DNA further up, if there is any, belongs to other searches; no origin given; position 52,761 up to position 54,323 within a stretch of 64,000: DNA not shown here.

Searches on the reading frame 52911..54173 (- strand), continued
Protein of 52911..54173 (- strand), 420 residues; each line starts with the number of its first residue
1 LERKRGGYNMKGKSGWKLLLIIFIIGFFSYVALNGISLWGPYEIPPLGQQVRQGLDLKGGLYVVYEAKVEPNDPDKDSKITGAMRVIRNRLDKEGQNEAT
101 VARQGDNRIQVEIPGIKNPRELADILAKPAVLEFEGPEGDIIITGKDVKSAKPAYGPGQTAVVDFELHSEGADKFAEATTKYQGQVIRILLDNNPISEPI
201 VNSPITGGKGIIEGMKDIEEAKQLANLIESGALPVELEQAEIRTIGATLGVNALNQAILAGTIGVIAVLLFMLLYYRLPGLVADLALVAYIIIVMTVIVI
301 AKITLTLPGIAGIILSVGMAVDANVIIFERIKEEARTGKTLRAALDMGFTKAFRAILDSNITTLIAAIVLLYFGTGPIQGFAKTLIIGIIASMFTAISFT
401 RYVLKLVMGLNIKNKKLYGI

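Call 28: list_cluster_members(proteins=[P0242, P0243, P0244, P0245, P0246, P0247, P0248, P0249, P0250, P0251])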
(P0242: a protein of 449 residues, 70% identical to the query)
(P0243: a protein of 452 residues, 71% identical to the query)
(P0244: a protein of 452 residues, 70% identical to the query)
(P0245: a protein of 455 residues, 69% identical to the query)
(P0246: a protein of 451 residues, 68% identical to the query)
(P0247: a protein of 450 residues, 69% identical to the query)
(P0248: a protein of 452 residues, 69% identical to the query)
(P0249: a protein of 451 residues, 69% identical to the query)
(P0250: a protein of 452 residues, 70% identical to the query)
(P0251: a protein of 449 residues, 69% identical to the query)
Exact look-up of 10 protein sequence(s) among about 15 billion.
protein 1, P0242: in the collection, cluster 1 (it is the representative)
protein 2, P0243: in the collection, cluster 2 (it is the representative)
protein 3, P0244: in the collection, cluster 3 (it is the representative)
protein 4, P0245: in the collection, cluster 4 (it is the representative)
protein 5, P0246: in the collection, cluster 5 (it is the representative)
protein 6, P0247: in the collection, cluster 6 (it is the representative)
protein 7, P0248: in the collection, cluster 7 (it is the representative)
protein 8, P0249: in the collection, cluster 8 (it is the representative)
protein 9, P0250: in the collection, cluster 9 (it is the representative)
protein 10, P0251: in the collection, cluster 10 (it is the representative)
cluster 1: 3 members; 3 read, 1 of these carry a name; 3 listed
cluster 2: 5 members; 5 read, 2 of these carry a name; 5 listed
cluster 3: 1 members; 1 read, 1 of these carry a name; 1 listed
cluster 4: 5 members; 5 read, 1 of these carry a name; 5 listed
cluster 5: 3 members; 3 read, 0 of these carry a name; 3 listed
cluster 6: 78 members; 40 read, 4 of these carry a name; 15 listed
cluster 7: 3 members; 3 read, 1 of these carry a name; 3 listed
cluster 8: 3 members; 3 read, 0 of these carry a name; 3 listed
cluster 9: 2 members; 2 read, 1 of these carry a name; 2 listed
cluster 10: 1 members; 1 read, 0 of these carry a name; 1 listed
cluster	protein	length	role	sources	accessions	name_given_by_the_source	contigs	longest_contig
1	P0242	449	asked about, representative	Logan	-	-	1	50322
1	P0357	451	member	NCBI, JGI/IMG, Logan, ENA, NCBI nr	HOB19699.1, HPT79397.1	MAG TPA: thioether cross-link-forming SCIFF peptide maturase [Candidatus Atribacteria ... | thioether cross-link-forming SCIFF peptide maturase [Candidatus Atribacteria bacterium]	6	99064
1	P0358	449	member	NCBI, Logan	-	-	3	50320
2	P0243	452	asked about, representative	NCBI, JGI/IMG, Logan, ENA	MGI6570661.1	MAG: thioether cross-link-forming SCIFF peptide maturase [Caldicoprobacterales bacterium] | uncharacterized protein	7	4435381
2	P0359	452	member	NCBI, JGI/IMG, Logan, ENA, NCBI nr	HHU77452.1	MAG TPA: thioether cross-link-forming SCIFF peptide maturase [Clostridiales bacterium] | uncharacterized protein | thioether cross-link-forming SCIFF peptide maturase [Clostridiales bacterium]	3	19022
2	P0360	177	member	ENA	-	-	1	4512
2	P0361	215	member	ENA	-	-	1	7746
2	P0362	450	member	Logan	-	-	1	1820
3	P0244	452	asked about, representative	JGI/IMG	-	uncharacterized protein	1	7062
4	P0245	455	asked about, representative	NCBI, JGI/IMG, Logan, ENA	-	-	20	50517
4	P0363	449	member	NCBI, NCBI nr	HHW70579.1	MAG TPA: thioether cross-link-forming SCIFF peptide maturase [Clostridiales bacterium] | thioether cross-link-forming SCIFF peptide maturase [Clostridiales bacterium]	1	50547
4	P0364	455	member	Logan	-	-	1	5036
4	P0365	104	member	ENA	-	-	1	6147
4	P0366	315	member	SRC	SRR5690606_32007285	-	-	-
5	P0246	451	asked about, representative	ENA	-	-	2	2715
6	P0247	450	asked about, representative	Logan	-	-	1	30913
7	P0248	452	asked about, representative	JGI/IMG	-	-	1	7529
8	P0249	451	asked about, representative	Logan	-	-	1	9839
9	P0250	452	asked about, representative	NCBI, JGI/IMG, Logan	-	-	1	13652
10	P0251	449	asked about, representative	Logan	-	-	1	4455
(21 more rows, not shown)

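Call 29: list_cluster_members(proteins=[P0252, P0253, P0254, P0255, P0256, P0257, P0258, P0259, P0260, P0261])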
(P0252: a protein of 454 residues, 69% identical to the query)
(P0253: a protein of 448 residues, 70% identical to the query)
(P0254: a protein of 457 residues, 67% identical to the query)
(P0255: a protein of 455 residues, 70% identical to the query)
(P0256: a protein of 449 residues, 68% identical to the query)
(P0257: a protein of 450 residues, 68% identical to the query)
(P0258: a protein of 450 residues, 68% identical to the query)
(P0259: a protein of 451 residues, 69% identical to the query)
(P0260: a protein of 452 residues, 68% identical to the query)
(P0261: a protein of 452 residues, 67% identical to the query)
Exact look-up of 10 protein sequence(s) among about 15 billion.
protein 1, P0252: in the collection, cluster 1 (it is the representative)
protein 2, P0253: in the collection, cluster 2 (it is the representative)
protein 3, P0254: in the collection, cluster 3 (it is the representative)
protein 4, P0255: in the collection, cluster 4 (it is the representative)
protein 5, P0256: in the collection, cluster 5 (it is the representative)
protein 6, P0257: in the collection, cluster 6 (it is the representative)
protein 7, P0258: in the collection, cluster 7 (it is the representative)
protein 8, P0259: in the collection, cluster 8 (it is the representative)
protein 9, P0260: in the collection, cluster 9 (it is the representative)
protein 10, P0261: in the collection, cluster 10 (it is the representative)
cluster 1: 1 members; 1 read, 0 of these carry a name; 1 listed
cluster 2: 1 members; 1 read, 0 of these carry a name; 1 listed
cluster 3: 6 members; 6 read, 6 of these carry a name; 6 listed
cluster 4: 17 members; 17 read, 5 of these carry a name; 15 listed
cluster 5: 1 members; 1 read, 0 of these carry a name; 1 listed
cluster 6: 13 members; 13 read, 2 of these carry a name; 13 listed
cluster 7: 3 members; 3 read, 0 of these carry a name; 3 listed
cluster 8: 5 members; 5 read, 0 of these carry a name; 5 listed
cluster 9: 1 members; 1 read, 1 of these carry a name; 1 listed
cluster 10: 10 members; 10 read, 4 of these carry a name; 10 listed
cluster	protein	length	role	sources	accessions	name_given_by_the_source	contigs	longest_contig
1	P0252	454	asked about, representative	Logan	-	-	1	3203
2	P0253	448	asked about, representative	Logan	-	-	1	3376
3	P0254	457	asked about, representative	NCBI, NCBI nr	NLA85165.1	MAG: thioether cross-link-forming SCIFF peptide maturase [Clostridiales bacterium] | thioether cross-link-forming SCIFF peptide maturase [Clostridiales bacterium]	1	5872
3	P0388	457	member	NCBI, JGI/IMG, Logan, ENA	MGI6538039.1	MAG: thioether cross-link-forming SCIFF peptide maturase [Caldicoprobacterales bacterium] | uncharacterized protein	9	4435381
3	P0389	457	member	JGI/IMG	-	uncharacterized protein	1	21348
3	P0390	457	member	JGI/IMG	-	uncharacterized protein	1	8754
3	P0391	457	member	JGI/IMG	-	uncharacterized protein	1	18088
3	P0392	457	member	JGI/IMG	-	uncharacterized protein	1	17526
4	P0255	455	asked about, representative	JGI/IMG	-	-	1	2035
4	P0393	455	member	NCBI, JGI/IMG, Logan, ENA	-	uncharacterized protein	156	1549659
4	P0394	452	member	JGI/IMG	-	uncharacterized protein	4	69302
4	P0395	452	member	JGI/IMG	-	uncharacterized protein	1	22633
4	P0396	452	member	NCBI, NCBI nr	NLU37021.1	MAG: thioether cross-link-forming SCIFF peptide maturase [Clostridiales bacterium] | thioether cross-link-forming SCIFF peptide maturase [Clostridiales bacterium]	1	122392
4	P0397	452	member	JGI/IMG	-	uncharacterized protein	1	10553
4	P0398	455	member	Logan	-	-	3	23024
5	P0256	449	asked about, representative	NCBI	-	-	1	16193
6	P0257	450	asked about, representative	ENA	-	-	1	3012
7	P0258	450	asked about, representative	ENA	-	-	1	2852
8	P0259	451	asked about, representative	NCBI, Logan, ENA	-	-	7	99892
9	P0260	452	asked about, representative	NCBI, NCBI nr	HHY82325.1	MAG TPA: thioether cross-link-forming SCIFF peptide maturase [Clostridiales bacterium] | thioether cross-link-forming SCIFF peptide maturase [Clostridiales bacterium]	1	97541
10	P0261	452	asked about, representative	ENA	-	-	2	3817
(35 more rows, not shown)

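Call 30: find_encoding_contigs(protein=P0247, flank=5000, max_places=3)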
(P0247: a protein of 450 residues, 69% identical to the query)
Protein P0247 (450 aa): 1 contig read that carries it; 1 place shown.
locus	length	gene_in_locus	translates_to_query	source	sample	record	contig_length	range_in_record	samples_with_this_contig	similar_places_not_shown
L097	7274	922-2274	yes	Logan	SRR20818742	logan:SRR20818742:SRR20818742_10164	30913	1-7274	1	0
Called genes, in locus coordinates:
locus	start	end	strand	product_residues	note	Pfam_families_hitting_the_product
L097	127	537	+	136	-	PF12670:DUF3792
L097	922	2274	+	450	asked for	PF13353:Fer4_12, PF04055:Radical_SAM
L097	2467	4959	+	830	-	PF01368:DHH, PF02272:DHHA1, PF17768:RecJ_OB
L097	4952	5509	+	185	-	PF00156:Pribosyltran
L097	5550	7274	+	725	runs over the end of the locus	PF13328:HD_4, PF01966:HD, PF04607:RelA_SpoT, PF02824:TGS, PF19296:RelA_AH, PF28438:RelA_RIS, PF01842:ACT (faint), PF13291:ACT_4, +1 more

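Call 31: list_cluster_members(proteins=[P0262, P0263, P0264, P0265, P0266, P0267, P0268, P0269, P0270, P0271])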
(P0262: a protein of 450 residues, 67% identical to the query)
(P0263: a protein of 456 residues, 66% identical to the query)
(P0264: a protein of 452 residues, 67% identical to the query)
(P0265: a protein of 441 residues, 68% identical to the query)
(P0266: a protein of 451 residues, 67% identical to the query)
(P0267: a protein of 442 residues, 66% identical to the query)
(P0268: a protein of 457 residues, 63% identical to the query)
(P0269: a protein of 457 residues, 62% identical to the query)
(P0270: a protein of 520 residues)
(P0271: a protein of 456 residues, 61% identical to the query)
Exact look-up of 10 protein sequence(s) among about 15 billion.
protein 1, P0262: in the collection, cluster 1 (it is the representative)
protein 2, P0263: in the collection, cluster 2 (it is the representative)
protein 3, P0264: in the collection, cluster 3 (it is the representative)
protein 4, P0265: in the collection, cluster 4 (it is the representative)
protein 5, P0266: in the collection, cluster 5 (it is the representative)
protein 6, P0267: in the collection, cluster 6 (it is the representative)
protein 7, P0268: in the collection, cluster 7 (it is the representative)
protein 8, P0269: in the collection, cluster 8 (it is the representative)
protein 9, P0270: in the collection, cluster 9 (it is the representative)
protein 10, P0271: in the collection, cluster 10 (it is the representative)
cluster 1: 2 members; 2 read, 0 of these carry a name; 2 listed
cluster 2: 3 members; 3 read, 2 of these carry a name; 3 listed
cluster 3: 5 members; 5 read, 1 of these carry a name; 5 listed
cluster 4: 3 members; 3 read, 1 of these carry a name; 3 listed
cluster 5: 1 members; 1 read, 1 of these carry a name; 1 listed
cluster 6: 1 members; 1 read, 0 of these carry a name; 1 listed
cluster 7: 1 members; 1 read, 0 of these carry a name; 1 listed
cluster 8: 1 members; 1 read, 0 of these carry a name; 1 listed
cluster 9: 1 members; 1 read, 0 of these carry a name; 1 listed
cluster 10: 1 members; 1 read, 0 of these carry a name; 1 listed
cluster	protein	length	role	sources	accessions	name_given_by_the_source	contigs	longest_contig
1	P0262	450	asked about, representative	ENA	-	-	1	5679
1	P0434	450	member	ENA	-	-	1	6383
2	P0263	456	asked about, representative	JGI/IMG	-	uncharacterized protein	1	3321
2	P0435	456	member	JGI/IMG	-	uncharacterized protein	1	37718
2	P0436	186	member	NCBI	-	-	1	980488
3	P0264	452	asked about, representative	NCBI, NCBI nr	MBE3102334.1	MAG: thioether cross-link-forming SCIFF peptide maturase [Firmicutes bacterium] | thioether cross-link-forming SCIFF peptide maturase [Bacillota bacterium]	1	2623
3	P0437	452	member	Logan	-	-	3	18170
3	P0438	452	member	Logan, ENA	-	-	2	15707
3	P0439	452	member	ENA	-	-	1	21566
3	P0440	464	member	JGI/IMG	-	-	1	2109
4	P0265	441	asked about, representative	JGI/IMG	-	-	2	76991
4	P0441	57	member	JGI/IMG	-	hypothetical protein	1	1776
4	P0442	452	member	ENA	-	-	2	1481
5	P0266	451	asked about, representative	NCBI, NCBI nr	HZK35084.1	MAG TPA: thioether cross-link-forming SCIFF peptide maturase [Bacillota bacterium] | thioether cross-link-forming SCIFF peptide maturase [Bacillota bacterium]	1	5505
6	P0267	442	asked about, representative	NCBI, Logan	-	-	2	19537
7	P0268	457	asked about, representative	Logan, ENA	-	-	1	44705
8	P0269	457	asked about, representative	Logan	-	-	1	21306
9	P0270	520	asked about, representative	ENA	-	-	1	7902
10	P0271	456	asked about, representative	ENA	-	-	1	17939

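Call 32: find_encoding_contigs(protein=P0130, flank=6000, max_places=2)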
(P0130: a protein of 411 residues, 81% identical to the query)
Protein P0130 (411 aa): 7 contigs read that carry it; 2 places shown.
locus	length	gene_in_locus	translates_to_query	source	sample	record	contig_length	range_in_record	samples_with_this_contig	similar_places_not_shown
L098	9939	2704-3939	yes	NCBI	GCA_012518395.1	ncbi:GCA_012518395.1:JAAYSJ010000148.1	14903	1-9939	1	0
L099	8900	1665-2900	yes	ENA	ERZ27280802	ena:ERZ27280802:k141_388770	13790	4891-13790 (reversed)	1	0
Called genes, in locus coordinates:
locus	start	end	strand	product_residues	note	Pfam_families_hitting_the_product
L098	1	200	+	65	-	PF02547:Queuosine_synth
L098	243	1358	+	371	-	PF01702:TGT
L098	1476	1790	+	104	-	PF02699:YajC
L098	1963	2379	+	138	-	PF12670:DUF3792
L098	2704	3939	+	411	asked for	PF21760:SecD_1st, PF22599:SecDF_P1_head, PF00873:ACR_tran (weak), PF02355:SecD_SecF_C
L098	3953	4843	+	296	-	PF07549:Sec_GG (weak), PF02355:SecD_SecF_C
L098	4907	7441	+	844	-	PF01368:DHH, PF02272:DHHA1, PF17768:RecJ_OB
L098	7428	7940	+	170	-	PF00156:Pribosyltran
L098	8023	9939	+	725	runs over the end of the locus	PF13328:HD_4, PF01966:HD, PF04607:RelA_SpoT, PF02824:TGS, PF19296:RelA_AH, PF28438:RelA_RIS, PF01842:ACT (weak), PF13291:ACT_4, +1 more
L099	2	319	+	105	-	?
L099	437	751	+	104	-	PF02699:YajC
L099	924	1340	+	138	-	PF12670:DUF3792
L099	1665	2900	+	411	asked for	PF21760:SecD_1st, PF22599:SecDF_P1_head, PF00873:ACR_tran (weak), PF02355:SecD_SecF_C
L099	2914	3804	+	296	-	PF07549:Sec_GG (weak), PF02355:SecD_SecF_C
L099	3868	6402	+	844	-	PF01368:DHH, PF02272:DHHA1, PF17768:RecJ_OB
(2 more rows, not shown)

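Call 33: find_encoding_contigs(protein=P0132, flank=6000, max_places=2)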
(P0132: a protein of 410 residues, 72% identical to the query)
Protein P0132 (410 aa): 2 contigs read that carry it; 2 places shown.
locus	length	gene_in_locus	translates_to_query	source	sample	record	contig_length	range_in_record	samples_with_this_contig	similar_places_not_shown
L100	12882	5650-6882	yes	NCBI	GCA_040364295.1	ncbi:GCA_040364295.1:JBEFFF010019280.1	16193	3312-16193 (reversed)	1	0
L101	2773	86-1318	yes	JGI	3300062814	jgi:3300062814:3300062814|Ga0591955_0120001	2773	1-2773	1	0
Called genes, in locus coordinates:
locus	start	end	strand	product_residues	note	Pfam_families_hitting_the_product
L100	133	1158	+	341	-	PF02547:Queuosine_synth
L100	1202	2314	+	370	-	PF01702:TGT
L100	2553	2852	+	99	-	PF02699:YajC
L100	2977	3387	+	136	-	PF12670:DUF3792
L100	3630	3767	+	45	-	PF13165:SCIFF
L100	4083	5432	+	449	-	PF04055:Radical_SAM, PF13353:Fer4_12, PF13186:SPASM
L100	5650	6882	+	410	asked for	PF21760:SecD_1st, PF22599:SecDF_P1_head, PF00873:ACR_tran (weak), PF02355:SecD_SecF_C, PF03176:MMPL (weak)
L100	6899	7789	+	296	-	PF07549:Sec_GG (weak), PF02355:SecD_SecF_C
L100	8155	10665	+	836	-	PF01368:DHH, PF02272:DHHA1, PF17768:RecJ_OB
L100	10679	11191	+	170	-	PF00156:Pribosyltran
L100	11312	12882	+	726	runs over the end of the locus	PF13328:HD_4, PF01966:HD, PF04607:RelA_SpoT, PF02824:TGS, PF19296:RelA_AH, PF28438:RelA_RIS, PF01842:ACT (weak), PF13291:ACT_4, +1 more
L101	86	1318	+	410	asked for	PF21760:SecD_1st, PF22599:SecDF_P1_head, PF00873:ACR_tran (weak), PF02355:SecD_SecF_C, PF03176:MMPL (weak)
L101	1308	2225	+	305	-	PF07549:Sec_GG (weak), PF02355:SecD_SecF_C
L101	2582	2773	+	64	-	?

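Call 37: find_encoding_contigs(protein=P0123, flank=6000, max_places=2)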
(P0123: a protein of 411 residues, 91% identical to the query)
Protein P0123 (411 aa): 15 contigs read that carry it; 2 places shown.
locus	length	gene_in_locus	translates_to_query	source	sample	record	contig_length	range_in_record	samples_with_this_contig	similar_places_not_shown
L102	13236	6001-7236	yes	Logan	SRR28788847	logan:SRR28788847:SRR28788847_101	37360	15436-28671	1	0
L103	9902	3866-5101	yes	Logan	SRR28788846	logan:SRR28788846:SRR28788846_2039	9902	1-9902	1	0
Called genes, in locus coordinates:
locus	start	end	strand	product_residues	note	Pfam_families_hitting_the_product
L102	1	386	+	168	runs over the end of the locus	PF02075:RuvC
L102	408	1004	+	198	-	PF01330:RuvA_N, PF00633:HHH (faint), PF14520:HHH_5, PF21176:RecR_HhH (faint), PF07499:RuvA_C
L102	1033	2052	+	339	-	PF06068:TIP49 (faint), PF01078:Mg_chelatase (faint), PF05496:RuvB_N, PF13401:AAA_22 (faint), PF00004:AAA, PF07728:AAA_5 (weak), PF17864:AAA_lid_4, PF05491:WHD_RuvB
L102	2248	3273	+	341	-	PF02547:Queuosine_synth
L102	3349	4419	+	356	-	PF01702:TGT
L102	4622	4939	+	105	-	PF02699:YajC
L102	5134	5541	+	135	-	PF12670:DUF3792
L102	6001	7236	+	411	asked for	PF21760:SecD_1st, PF22599:SecDF_P1_head, PF03176:MMPL (weak), PF02355:SecD_SecF_C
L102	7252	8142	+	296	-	PF07549:Sec_GG (weak), PF02355:SecD_SecF_C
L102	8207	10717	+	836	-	PF01368:DHH, PF02272:DHHA1, PF17768:RecJ_OB, PF10141:ssDNA-exonuc_C (faint)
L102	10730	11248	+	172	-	PF00156:Pribosyltran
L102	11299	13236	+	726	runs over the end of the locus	PF13328:HD_4, PF01966:HD, PF04607:RelA_SpoT, PF02824:TGS, PF19296:RelA_AH, PF28438:RelA_RIS, PF01842:ACT, PF13291:ACT_4, +1 more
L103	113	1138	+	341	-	PF02547:Queuosine_synth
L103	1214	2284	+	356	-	PF01702:TGT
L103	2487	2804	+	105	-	PF02699:YajC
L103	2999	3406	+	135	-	PF12670:DUF3792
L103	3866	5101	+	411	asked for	PF21760:SecD_1st, PF22599:SecDF_P1_head, PF03176:MMPL (weak), PF02355:SecD_SecF_C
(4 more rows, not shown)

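Call 38: find_encoding_contigs(protein=P0126, flank=6000, max_places=2)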
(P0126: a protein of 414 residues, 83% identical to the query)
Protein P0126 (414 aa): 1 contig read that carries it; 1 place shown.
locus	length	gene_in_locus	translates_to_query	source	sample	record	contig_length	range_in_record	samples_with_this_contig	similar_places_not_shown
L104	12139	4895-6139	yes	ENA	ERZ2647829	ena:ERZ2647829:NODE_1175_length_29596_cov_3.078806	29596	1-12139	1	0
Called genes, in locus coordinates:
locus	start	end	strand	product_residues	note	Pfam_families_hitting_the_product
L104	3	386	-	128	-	?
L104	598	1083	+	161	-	-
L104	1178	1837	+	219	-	PF01258:zf-dskA_traR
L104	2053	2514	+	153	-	PF01252:Peptidase_A8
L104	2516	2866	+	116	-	PF01479:S4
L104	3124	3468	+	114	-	PF00849:PseudoU_synth_2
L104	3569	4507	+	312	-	PF13518:HTH_28, PF00665:rve, PF13683:rve_3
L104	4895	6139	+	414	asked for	PF21760:SecD_1st, PF22599:SecDF_P1_head, PF00873:ACR_tran (weak), PF02355:SecD_SecF_C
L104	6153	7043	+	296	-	PF07549:Sec_GG (weak), PF02355:SecD_SecF_C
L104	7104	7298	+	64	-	-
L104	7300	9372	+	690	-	PF01368:DHH, PF02272:DHHA1, PF17768:RecJ_OB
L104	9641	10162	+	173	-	PF00156:Pribosyltran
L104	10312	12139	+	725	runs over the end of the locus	PF13328:HD_4, PF01966:HD, PF04607:RelA_SpoT, PF02824:TGS, PF19296:RelA_AH, PF28438:RelA_RIS, PF01842:ACT (weak), PF13291:ACT_4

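Call 39: find_encoding_contigs(protein=P0133, flank=6000, max_places=2)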
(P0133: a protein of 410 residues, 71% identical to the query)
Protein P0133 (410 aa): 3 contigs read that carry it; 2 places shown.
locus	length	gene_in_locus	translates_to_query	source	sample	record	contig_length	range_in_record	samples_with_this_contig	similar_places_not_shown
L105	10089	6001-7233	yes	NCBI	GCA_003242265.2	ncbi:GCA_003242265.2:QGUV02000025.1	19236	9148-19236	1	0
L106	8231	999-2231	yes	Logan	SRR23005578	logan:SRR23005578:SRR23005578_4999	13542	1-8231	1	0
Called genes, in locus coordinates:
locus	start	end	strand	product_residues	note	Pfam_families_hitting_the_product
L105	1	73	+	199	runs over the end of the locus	PF01330:RuvA_N, PF00633:HHH (faint), PF21176:RecR_HhH (faint), PF14520:HHH_5, PF07499:RuvA_C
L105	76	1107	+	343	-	PF01078:Mg_chelatase (faint), PF05496:RuvB_N, PF13191:AAA_16 (faint), PF00004:AAA, PF07728:AAA_5 (weak), PF17864:AAA_lid_4, PF05491:WHD_RuvB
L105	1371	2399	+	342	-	PF02547:Queuosine_synth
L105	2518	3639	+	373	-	PF01702:TGT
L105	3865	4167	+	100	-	PF02699:YajC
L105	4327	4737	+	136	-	PF12670:DUF3792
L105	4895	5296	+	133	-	PF08780:NTase_sub_bind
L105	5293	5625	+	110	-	PF18765:Polbeta, PF01909:NTP_transf_2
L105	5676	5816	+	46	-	PF13165:SCIFF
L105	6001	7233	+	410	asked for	PF21760:SecD_1st, PF22599:SecDF_P1_head, PF02355:SecD_SecF_C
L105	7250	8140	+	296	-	PF07549:Sec_GG (weak), PF02355:SecD_SecF_C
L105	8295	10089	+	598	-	PF01368:DHH, PF02272:DHHA1, PF17768:RecJ_OB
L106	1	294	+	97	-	?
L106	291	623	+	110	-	PF18765:Polbeta, PF01909:NTP_transf_2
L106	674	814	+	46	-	PF13165:SCIFF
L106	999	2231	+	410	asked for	PF21760:SecD_1st, PF22599:SecDF_P1_head, PF02355:SecD_SecF_C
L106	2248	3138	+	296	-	PF07549:Sec_GG (weak), PF02355:SecD_SecF_C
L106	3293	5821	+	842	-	PF01368:DHH, PF02272:DHHA1, PF17768:RecJ_OB, PF10141:ssDNA-exonuc_C (weak)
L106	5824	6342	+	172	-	PF00156:Pribosyltran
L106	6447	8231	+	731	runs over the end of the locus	PF13328:HD_4, PF01966:HD, PF04607:RelA_SpoT, PF02824:TGS, PF19296:RelA_AH, PF28438:RelA_RIS, PF13291:ACT_4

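Call 45: find_related_loci(query=L100:4083-5429:+, collection=metagenome_contigs, flank=4000)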
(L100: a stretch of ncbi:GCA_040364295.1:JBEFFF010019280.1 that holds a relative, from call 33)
Query L100:4083-5429:+ (449 aa) in metagenome_contigs; peptide patterns used: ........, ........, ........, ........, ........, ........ (x = any residue, [..] = any of these).
142 stretches matched a pattern; 14 encode a relative of the query (tblastn E <= 1e-3); 14 distinct loci.
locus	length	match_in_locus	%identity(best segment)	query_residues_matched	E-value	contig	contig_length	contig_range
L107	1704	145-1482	69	1-445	0e+0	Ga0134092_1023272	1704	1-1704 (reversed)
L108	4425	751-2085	52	1-444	5e-161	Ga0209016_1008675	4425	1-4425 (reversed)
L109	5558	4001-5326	52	1-443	9e-151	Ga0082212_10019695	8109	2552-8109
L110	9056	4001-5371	50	1-443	9e-149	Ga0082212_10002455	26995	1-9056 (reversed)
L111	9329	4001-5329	49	3-446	4e-147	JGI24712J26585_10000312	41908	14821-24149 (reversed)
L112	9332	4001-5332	50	1-437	5e-145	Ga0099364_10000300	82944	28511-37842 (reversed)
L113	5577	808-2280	47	1-439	2e-144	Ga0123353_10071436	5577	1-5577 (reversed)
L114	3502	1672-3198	45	1-447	2e-148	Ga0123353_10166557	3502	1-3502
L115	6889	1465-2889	48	1-443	8e-141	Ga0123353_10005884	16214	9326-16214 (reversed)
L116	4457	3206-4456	49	1-422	2e-139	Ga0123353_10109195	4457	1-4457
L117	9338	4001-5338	44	2-442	6e-130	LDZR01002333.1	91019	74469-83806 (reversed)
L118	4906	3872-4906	49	1-336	3e-107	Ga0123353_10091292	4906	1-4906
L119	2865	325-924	52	1-198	4e-63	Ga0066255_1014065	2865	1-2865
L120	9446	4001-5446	47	1-448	2e-140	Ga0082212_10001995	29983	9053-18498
